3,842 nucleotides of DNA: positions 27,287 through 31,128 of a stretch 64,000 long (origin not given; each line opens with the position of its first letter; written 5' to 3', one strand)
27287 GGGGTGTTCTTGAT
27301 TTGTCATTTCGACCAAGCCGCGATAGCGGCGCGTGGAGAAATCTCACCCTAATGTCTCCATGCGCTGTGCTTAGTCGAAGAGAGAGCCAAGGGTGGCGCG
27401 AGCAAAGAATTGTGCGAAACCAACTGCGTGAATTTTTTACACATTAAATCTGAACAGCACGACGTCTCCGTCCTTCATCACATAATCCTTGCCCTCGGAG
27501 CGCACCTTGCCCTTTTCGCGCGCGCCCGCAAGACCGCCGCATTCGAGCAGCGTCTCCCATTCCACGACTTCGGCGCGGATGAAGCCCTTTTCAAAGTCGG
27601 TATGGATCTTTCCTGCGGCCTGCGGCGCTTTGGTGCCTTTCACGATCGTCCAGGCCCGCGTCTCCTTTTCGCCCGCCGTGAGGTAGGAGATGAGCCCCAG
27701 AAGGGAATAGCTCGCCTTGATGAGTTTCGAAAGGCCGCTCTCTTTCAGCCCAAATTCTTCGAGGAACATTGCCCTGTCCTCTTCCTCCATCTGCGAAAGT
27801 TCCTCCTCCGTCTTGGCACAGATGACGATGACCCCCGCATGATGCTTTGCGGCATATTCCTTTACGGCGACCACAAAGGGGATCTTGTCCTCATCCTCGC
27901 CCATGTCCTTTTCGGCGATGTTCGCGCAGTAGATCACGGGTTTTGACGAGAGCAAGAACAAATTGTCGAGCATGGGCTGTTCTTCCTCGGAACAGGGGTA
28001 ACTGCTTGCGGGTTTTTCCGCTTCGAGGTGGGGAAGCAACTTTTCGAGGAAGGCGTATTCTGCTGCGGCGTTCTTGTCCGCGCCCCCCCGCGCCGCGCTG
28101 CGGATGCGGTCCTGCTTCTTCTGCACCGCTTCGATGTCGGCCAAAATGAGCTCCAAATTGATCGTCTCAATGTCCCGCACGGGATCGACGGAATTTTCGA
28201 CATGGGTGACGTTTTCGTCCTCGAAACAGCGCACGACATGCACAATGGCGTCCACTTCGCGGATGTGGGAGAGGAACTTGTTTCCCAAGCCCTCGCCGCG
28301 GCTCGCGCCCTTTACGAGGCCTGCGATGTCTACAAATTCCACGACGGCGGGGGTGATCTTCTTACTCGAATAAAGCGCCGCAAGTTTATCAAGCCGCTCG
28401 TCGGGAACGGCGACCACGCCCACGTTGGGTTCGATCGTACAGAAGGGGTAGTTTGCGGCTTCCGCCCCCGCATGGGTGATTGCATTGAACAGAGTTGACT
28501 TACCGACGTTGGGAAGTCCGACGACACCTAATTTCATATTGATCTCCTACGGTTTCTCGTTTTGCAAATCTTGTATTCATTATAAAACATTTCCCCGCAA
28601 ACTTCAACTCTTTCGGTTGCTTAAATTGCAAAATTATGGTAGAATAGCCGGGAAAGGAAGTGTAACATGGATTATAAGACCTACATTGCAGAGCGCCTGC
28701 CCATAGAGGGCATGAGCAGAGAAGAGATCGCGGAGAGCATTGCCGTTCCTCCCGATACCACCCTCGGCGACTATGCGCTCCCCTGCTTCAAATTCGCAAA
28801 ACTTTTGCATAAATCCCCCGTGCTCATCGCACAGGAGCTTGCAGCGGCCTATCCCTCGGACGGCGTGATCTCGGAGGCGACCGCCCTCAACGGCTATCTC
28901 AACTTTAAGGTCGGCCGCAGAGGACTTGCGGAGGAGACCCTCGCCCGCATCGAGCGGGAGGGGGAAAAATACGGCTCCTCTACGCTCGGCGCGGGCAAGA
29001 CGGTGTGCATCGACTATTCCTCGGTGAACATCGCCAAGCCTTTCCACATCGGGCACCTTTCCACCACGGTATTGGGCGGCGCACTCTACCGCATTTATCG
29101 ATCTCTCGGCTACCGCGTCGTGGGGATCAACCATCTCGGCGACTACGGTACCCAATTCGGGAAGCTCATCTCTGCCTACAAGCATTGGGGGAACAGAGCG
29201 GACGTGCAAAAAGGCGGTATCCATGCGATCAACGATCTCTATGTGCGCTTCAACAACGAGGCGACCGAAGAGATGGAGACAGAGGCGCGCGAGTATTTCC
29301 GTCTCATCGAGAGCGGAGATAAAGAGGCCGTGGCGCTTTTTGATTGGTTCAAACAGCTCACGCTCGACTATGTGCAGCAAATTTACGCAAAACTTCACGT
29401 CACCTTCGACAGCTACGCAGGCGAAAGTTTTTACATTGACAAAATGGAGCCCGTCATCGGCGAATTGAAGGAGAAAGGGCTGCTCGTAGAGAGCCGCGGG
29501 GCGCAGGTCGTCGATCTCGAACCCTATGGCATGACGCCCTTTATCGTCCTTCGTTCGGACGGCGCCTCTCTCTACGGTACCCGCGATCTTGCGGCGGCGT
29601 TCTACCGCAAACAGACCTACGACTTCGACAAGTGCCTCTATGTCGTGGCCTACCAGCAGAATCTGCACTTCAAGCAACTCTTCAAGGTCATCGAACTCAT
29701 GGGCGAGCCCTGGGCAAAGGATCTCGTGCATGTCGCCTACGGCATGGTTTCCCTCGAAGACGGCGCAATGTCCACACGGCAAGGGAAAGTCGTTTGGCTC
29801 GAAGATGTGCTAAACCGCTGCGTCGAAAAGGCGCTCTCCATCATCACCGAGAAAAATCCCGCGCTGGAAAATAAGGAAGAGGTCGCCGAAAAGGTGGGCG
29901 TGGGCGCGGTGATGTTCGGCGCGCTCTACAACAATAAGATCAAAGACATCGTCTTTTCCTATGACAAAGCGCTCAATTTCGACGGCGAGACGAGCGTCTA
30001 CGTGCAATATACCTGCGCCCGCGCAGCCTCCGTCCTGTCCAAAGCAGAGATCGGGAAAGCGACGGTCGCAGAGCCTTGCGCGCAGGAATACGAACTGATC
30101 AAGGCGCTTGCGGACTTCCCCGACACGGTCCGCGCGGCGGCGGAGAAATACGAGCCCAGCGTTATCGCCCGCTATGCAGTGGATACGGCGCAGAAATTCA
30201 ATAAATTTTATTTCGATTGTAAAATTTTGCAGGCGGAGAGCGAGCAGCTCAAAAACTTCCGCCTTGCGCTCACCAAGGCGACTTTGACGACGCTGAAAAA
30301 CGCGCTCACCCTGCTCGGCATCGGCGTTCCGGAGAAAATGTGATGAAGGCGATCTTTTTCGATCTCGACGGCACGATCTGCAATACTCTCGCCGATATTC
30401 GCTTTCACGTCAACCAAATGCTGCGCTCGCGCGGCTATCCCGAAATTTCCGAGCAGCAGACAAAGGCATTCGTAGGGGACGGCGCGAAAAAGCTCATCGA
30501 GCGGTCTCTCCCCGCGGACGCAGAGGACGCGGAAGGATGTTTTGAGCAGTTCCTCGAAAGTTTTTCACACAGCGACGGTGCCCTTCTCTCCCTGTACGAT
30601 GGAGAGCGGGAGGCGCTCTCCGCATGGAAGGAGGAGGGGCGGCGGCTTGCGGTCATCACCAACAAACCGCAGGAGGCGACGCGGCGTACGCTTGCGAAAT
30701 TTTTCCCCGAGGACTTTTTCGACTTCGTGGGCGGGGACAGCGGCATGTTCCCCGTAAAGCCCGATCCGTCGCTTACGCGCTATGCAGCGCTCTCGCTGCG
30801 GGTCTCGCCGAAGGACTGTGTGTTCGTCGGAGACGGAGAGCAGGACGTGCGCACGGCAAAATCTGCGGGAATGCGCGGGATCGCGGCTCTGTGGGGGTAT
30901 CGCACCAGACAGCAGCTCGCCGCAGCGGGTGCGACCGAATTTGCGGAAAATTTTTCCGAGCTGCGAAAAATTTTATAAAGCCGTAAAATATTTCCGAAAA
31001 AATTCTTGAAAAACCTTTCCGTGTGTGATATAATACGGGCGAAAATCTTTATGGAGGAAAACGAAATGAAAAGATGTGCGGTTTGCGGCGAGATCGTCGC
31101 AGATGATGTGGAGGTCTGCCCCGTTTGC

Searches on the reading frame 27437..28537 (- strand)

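Call 73: search_protein_families(library=pfam, proteins=[window:27437-28537:-], max_evalue=0.001)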
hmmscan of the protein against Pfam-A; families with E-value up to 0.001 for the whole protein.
window:27437-28537:- (366 aa): 3 families
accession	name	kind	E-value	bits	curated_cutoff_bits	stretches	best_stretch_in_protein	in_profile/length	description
PF06071.19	YchF-GTPase_C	-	3e-38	130.3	27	1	282-365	1-84/84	Protein of unknown function (DUF933)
PF01926.29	MMR_HSR1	-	4e-23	82.1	21.9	1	3-118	2-97/113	50S ribosome-binding GTPase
PF02421.24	FeoB_N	-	7.9e-09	35.7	27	1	3-47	3-47/156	Ferrous iron transport protein B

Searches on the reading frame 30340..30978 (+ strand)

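Call 73: search_protein_families(library=pfam, proteins=[window:30340-30978:+], max_evalue=0.001)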
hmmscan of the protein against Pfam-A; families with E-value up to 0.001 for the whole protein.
window:30340-30978:+ (212 aa): 4 families
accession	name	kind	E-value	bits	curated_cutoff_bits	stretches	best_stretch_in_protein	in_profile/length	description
PF13419.12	HAD_2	-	1.1e-33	117.3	23.8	1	5-182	1-177/178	Haloacid dehalogenase-like hydrolase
PF00702.32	Hydrolase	-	1.6e-24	87.8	26.4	1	2-177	1-191/191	haloacid dehalogenase-like hydrolase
PF12710.13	HAD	-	7.3e-11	43.3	27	1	5-174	1-189/189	haloacid dehalogenase-like hydrolase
PF13242.12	Hydrolase_like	-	8.8e-11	42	22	1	140-208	4-75/75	HAD-hyrolase-like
